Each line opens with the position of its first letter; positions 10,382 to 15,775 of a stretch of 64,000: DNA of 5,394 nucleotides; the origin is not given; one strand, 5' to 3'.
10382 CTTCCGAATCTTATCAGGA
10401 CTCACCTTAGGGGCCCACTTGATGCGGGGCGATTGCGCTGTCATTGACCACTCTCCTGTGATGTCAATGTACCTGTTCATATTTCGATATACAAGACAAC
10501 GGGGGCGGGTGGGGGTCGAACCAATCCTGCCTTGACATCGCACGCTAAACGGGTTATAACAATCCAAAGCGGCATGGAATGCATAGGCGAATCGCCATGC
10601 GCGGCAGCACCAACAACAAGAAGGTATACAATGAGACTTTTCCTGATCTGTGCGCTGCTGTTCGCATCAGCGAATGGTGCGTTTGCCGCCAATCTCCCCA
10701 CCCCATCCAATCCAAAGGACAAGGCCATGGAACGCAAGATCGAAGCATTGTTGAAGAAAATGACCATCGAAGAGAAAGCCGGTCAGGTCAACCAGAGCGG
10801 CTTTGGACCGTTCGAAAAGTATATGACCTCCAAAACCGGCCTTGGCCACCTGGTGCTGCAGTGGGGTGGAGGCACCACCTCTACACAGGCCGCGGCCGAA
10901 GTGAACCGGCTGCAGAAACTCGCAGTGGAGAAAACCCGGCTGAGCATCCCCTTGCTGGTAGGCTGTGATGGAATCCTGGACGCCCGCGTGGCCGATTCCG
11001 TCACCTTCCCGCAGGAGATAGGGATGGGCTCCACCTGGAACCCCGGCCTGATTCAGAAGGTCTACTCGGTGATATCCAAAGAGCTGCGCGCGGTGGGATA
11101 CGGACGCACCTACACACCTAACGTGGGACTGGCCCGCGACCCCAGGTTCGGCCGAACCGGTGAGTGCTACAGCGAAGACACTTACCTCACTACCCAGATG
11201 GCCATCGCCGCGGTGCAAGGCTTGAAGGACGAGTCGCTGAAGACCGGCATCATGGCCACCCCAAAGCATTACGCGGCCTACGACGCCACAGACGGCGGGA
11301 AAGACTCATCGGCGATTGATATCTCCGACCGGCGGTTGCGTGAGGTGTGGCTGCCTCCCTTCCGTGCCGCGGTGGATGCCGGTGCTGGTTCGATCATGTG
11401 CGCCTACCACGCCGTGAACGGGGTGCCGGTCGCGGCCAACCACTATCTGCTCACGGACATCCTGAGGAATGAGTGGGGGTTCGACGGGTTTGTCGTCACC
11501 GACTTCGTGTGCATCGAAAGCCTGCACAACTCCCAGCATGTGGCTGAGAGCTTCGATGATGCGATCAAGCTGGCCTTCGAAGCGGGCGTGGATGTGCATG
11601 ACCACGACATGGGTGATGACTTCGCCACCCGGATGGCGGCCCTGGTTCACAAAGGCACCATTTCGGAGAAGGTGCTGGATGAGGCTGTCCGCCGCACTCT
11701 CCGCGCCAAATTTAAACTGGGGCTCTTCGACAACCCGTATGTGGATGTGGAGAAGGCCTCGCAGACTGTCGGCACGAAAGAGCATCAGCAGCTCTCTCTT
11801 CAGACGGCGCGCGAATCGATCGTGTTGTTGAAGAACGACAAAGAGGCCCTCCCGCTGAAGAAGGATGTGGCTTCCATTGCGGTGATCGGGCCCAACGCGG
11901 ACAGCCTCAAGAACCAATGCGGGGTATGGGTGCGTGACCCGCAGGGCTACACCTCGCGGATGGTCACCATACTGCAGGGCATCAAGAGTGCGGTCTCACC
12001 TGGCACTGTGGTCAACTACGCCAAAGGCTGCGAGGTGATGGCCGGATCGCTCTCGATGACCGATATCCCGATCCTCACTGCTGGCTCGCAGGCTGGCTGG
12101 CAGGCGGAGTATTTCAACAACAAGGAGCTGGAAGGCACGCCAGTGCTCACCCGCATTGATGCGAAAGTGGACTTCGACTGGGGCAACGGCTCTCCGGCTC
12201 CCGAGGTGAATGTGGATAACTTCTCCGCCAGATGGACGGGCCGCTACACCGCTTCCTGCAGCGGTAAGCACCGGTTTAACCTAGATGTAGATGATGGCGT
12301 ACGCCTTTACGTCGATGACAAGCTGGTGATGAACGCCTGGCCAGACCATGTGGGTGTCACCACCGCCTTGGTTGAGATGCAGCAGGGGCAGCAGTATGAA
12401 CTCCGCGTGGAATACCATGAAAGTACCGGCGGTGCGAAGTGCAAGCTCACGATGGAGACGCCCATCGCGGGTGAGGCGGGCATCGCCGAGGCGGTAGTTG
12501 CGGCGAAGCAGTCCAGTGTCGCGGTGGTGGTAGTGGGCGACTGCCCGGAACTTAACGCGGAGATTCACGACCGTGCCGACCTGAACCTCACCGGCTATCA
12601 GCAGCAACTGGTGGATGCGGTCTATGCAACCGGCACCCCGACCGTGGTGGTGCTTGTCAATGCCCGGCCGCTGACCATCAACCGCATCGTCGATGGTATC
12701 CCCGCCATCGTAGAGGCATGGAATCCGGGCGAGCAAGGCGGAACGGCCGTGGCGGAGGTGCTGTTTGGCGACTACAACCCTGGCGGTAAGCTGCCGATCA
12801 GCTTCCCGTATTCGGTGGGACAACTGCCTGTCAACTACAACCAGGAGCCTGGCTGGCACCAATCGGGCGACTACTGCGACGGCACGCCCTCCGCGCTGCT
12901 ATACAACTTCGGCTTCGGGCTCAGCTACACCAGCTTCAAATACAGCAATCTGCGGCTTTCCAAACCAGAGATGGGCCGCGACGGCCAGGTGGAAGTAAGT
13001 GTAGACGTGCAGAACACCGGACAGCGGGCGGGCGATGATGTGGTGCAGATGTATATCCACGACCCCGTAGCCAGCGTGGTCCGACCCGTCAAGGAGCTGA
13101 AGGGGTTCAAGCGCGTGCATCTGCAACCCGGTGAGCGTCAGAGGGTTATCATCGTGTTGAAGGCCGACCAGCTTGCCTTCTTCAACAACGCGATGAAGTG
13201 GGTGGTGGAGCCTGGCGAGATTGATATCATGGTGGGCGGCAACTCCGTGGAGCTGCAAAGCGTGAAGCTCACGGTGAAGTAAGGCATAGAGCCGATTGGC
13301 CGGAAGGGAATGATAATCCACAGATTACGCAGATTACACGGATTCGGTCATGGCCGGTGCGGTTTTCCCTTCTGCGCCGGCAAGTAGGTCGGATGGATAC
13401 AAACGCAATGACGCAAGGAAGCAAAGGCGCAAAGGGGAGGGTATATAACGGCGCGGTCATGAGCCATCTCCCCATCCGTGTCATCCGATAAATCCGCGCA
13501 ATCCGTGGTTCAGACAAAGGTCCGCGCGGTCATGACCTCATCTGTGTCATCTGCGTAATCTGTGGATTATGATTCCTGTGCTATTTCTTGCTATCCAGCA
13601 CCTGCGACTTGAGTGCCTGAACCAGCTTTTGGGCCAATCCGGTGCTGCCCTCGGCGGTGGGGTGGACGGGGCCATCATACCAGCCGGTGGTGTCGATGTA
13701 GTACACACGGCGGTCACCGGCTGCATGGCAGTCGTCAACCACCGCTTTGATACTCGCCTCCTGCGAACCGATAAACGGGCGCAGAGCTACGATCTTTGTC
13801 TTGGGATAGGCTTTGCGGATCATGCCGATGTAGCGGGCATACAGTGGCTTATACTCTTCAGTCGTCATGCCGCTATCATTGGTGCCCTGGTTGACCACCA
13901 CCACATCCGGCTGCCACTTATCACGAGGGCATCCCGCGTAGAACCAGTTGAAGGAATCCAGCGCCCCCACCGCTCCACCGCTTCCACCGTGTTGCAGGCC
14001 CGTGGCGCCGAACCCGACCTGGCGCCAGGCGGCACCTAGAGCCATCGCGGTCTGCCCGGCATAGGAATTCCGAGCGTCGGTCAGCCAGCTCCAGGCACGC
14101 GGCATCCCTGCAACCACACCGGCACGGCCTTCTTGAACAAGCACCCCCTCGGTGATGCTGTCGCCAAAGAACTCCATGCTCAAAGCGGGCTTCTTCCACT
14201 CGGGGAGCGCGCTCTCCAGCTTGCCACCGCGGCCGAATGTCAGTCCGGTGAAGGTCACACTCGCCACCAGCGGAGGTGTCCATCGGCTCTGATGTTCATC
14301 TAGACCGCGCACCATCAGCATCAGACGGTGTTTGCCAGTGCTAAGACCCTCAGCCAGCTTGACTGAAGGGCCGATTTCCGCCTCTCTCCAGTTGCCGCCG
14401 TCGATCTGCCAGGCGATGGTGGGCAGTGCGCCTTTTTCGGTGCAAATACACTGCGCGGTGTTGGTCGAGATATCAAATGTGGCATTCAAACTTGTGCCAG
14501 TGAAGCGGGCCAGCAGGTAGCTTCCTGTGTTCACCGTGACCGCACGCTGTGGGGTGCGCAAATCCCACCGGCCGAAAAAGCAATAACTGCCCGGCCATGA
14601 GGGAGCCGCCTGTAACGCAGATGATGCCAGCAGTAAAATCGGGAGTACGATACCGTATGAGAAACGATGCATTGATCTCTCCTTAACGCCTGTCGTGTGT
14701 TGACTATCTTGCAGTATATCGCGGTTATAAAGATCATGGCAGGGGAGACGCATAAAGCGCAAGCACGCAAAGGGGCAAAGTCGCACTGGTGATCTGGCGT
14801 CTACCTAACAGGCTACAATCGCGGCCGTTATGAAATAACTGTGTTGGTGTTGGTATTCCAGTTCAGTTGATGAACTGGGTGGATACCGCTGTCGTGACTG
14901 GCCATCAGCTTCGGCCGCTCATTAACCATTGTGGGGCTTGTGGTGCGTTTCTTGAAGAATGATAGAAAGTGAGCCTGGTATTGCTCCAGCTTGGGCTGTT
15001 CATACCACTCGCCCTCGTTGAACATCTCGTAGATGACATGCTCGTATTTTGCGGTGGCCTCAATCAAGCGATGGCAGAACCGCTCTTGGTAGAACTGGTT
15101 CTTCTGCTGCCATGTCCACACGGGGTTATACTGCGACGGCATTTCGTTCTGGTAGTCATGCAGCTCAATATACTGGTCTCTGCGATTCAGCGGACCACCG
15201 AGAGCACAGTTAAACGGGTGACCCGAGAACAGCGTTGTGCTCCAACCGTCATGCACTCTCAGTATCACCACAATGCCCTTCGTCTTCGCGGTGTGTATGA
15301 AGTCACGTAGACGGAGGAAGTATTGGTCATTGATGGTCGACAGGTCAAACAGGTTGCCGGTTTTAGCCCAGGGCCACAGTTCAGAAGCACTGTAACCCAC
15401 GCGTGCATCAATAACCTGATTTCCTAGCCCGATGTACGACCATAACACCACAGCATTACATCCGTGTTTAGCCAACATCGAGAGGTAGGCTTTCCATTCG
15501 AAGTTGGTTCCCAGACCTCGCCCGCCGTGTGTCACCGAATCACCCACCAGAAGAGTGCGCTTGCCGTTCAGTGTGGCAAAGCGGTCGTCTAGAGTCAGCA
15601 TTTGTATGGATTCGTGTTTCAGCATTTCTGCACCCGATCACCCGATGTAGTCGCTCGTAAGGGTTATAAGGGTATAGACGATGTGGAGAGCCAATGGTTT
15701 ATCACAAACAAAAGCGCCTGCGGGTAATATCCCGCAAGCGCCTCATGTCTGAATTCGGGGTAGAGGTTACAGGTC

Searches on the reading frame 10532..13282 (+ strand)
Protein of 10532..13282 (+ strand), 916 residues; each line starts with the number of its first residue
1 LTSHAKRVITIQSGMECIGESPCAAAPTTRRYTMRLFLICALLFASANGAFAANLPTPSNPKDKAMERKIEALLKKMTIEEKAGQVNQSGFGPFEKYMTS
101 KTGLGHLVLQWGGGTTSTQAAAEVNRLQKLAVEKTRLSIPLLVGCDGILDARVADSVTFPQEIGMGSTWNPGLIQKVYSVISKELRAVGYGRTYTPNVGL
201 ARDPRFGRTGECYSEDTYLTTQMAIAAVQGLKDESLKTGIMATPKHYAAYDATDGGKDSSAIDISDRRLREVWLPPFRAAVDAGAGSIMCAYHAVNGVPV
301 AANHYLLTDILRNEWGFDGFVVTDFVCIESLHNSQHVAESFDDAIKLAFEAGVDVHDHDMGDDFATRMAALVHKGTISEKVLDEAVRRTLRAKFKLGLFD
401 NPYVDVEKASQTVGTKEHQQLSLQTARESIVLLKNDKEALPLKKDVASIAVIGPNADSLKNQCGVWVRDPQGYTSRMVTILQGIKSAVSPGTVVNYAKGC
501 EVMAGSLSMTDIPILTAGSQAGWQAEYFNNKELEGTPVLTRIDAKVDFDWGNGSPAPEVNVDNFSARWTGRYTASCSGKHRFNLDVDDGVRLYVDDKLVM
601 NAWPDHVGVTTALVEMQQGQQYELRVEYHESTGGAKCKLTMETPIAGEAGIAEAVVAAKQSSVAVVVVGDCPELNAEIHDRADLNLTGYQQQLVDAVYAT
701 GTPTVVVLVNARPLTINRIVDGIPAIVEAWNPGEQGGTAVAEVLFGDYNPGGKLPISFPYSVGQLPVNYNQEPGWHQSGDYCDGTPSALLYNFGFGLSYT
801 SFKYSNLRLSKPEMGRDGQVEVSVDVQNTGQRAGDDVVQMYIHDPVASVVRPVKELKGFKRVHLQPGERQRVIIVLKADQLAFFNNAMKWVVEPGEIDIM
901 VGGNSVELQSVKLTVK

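Call 21: search_protein_families(library=pfam, proteins=[window:10532-13282:+], max_evalue=0.001)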
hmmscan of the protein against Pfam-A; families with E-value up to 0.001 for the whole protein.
window:10532-13282:+ (916 aa): 4 families
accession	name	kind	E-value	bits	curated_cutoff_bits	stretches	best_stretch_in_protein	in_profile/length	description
PF00933.27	Glyco_hydro_3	-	3e-62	211.3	27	1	78-391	1-315/316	Glycosyl hydrolase family 3 N terminal domain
PF01915.27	Glyco_hydro_3_C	-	3.7e-57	194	31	1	430-799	1-200/200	Glycosyl hydrolase family 3 C-terminal domain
PF14310.12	Fn3-like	-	5.2e-27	94.2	25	1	836-905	1-71/71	Fibronectin type III-like domain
PF07691.17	PA14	-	5.1e-26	91.7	24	1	521-637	3-127/147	PA14 domain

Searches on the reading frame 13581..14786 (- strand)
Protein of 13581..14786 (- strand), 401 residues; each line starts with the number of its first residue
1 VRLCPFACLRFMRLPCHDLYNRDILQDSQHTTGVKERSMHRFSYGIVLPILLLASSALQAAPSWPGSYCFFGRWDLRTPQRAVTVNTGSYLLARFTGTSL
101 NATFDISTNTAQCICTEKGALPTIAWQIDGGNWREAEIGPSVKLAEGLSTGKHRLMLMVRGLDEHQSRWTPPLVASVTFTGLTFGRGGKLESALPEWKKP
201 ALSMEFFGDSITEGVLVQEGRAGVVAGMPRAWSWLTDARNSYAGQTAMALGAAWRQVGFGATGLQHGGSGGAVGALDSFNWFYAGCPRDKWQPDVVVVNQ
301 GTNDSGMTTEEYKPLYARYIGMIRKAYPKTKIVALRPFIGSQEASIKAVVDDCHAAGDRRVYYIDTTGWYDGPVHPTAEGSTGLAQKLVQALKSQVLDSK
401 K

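Call 21: search_protein_families(library=pfam, proteins=[window:13581-14786:-], max_evalue=0.001)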
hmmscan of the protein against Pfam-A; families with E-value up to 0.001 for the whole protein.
window:13581-14786:- (401 aa): 3 families
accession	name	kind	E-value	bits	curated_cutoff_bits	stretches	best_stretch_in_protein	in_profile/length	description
PF13472.12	Lipase_GDSL_2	-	6.8e-14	53.2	32.9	1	206-380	1-175/178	GDSL-like Lipase/Acylhydrolase family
PF17996.7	CE2_N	-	2e-06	28.2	27.9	1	71-160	2-83/108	Carbohydrate esterase 2 N-terminal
PF00657.28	Lipase_GDSL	-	9.9e-06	26.3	23.6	1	206-380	3-200/208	GDSL-like Lipase/Acylhydrolase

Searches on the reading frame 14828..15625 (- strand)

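Call 21: search_protein_families(library=pfam, proteins=[window:14828-15625:-], max_evalue=0.001)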
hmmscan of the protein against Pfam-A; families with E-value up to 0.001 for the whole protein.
window:14828-15625:- (265 aa): 1 family
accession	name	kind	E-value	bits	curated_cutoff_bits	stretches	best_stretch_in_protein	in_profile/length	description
PF00150.24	Cellulase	-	0.0008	19.4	23.5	0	39-204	18-129/272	Cellulase (glycosyl hydrolase family 5)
